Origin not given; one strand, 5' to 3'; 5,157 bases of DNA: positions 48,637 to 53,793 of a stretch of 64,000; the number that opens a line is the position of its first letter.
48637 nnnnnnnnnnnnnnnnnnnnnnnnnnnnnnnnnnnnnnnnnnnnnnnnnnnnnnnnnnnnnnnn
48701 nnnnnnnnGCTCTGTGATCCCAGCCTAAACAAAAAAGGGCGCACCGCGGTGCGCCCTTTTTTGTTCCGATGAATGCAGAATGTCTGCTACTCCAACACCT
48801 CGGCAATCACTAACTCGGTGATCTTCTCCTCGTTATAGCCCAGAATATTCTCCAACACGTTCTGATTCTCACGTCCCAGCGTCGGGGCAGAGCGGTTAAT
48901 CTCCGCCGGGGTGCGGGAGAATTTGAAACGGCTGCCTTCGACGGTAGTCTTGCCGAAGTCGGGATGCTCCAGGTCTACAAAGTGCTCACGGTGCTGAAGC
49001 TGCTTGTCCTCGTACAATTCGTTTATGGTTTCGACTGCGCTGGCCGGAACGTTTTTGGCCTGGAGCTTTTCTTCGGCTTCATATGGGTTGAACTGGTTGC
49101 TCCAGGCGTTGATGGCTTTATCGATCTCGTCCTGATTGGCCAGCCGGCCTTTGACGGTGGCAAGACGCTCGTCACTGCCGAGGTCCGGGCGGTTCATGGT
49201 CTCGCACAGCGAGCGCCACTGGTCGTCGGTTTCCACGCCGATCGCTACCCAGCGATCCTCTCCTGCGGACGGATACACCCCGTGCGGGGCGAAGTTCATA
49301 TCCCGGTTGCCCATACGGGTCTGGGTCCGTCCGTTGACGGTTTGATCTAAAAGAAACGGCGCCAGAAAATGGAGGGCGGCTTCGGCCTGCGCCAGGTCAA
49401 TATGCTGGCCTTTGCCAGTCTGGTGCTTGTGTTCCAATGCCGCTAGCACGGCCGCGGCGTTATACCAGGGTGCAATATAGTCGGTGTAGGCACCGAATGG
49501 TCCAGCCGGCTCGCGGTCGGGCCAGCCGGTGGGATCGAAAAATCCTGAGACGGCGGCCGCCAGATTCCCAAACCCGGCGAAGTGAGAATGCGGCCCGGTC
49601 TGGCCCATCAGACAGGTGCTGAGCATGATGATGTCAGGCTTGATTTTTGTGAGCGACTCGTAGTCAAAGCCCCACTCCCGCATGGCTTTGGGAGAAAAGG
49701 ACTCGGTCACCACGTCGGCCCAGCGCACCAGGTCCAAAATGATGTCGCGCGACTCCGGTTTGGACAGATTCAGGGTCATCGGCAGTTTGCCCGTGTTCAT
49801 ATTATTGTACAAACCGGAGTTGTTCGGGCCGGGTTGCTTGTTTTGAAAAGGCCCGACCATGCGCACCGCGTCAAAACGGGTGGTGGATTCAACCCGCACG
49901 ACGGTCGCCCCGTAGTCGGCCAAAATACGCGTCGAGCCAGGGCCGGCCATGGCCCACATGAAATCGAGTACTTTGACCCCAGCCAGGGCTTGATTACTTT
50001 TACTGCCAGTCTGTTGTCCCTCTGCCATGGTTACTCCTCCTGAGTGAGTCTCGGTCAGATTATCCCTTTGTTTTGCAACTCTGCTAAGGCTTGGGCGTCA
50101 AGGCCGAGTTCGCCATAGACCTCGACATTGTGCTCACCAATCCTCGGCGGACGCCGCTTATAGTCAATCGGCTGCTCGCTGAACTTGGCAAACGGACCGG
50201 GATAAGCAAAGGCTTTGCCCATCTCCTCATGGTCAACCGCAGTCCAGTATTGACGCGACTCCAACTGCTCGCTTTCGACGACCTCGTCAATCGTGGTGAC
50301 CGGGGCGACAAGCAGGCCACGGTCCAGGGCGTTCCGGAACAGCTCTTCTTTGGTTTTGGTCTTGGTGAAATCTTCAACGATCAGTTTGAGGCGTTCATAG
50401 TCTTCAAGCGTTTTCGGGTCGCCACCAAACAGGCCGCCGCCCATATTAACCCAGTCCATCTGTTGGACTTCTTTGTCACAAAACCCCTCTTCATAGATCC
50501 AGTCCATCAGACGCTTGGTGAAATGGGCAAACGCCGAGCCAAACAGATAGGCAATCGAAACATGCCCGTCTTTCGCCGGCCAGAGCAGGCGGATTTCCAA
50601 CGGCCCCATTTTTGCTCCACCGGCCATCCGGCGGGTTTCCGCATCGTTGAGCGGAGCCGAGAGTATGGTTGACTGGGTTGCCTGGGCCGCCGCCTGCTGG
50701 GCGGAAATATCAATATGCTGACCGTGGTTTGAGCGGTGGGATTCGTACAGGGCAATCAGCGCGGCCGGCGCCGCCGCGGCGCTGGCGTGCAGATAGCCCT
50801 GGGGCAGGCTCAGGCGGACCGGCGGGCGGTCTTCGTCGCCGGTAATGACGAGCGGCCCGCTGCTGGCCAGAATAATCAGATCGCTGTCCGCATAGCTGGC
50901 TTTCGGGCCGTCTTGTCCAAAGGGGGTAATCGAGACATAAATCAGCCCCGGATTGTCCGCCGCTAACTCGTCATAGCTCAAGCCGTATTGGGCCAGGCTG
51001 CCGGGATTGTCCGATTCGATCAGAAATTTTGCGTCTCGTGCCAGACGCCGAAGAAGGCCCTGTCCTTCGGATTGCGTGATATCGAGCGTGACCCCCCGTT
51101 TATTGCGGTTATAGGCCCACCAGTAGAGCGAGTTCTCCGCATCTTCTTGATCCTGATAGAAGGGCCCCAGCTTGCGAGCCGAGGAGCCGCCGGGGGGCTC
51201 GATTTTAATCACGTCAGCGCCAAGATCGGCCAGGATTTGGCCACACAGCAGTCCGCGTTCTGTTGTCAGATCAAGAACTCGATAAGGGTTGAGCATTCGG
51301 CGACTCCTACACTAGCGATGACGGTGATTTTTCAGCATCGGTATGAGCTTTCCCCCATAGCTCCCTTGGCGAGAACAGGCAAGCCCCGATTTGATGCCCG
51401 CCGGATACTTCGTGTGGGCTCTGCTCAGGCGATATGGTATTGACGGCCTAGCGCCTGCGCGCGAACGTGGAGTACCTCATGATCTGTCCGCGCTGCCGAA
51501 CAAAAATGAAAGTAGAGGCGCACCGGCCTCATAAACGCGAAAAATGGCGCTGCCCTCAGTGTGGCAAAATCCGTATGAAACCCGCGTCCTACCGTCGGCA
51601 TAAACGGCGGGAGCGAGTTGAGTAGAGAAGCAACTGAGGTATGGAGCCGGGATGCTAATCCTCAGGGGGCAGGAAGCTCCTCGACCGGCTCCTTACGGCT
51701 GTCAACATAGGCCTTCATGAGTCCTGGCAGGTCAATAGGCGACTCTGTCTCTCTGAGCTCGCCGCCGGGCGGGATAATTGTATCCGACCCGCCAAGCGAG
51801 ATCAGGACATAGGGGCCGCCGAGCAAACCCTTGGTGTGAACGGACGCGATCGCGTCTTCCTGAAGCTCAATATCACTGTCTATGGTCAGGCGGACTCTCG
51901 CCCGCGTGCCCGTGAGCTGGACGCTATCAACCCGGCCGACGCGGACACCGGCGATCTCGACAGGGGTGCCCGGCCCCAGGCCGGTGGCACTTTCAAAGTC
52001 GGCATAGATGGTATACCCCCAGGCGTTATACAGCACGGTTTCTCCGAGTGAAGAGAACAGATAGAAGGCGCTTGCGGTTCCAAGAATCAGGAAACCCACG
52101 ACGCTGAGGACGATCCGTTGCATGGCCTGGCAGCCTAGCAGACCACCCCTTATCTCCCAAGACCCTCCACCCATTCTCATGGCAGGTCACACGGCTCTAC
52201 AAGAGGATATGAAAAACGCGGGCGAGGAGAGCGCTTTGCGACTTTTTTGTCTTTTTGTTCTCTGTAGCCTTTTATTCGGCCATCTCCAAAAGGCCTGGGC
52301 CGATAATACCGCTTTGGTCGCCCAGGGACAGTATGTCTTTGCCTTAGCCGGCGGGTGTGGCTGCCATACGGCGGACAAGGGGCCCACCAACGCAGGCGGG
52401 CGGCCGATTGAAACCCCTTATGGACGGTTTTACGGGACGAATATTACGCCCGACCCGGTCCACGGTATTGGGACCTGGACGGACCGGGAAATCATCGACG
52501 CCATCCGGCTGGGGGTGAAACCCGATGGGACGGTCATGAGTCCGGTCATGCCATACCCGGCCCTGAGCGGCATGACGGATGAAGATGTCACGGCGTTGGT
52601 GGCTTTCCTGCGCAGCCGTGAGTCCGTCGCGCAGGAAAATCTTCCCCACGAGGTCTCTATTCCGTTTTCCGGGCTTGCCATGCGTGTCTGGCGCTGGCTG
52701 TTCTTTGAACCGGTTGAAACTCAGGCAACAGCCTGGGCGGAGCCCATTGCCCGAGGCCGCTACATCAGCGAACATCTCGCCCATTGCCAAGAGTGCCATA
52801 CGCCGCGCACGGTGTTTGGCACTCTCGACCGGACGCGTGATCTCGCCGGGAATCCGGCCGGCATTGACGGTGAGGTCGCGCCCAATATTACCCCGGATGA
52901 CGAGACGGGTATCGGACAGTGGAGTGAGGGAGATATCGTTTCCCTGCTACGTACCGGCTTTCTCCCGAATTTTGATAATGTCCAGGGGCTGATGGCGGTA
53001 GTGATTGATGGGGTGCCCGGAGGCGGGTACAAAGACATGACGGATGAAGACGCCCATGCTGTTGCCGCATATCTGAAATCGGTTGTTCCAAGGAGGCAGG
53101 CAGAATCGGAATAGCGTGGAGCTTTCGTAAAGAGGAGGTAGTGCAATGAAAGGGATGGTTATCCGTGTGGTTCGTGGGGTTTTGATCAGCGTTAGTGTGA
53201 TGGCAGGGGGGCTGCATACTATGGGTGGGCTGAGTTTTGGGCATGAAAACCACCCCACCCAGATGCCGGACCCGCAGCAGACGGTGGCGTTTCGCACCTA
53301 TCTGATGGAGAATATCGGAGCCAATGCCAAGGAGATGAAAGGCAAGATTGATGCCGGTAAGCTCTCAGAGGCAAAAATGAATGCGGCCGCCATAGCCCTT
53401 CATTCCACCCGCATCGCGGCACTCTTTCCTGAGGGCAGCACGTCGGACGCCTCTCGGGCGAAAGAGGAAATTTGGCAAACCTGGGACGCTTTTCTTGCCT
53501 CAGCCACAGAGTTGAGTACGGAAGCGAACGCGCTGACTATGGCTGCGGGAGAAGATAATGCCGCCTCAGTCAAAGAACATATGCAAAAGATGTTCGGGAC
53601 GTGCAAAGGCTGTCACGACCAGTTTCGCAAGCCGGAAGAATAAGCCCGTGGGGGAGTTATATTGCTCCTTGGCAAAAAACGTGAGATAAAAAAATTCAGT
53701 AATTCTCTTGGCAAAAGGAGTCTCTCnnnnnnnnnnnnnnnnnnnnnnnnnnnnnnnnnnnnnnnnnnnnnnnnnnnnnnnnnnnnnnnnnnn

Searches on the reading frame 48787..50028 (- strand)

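Call 61: search_protein_families(library=pfam, proteins=[window:48787-50028:-], max_evalue=0.0001)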
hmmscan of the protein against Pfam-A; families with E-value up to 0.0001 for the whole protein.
window:48787-50028:- (413 aa): 1 family
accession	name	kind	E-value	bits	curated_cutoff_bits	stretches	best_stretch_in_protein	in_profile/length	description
PF02515.22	CoA_transf_3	-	3.4e-108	362.5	23.3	1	15-387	1-365/366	CoA-transferase family III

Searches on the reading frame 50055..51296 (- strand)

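Call 61: search_protein_families(library=pfam, proteins=[window:50055-51296:-], max_evalue=0.0001)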
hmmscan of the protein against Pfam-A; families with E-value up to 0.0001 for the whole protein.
window:50055-51296:- (413 aa): 1 family
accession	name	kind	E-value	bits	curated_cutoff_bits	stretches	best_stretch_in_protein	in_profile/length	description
PF02515.22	CoA_transf_3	-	1.1e-75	255.5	23.3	1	5-390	4-366/366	CoA-transferase family III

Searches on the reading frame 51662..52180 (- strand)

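Call 3: search_protein_families(library=pfam, proteins=[window:51662-52180:-], max_evalue=0.01)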
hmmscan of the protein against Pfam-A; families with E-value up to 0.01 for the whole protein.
window:51662-52180:- (172 aa): 1 family
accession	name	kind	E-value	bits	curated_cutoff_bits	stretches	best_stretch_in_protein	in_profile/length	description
PF02470.25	MlaD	-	2.8e-21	76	25.1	1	55-128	2-79/81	MlaD protein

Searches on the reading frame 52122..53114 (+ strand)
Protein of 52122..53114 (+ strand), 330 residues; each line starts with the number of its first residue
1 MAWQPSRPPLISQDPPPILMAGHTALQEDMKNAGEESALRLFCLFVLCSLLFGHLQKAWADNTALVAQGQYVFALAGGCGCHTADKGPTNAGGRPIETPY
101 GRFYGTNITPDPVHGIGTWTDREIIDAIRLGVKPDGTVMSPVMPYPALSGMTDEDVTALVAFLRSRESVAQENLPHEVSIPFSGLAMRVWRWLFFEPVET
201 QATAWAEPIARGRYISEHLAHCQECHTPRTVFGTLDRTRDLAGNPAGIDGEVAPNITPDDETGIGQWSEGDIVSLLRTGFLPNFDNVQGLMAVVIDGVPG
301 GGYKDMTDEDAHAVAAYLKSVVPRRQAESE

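Call 3: search_protein_families(library=pfam, proteins=[window:52122-53114:+], max_evalue=0.01)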
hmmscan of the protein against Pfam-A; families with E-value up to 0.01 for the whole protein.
window:52122-53114:+ (330 aa): 2 families
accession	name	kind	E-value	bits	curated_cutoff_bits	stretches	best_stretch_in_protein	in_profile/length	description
PF00034.26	Cytochrom_C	-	3e-09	38.5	21.3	1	67-165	2-88/90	Cytochrome c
PF13442.11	Cytochrome_CBB3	-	1.2e-07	32.4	27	0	80-163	16-68/68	Cytochrome C oxidase, cbb3-type, subunit III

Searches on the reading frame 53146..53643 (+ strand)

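Call 3: search_protein_families(library=pfam, proteins=[window:53146-53643:+], max_evalue=0.01)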
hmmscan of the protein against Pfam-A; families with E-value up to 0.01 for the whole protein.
window:53146-53643:+ (165 aa): 2 families
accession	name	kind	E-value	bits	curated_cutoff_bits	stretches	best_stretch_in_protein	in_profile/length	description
PF01322.25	Cytochrom_C_2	-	7.4e-24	85.5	26.5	1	46-161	2-121/121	Cytochrome C'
PF07361.16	Cytochrom_B562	-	0.0021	19.1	30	0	114-161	55-102/102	Cytochrome b562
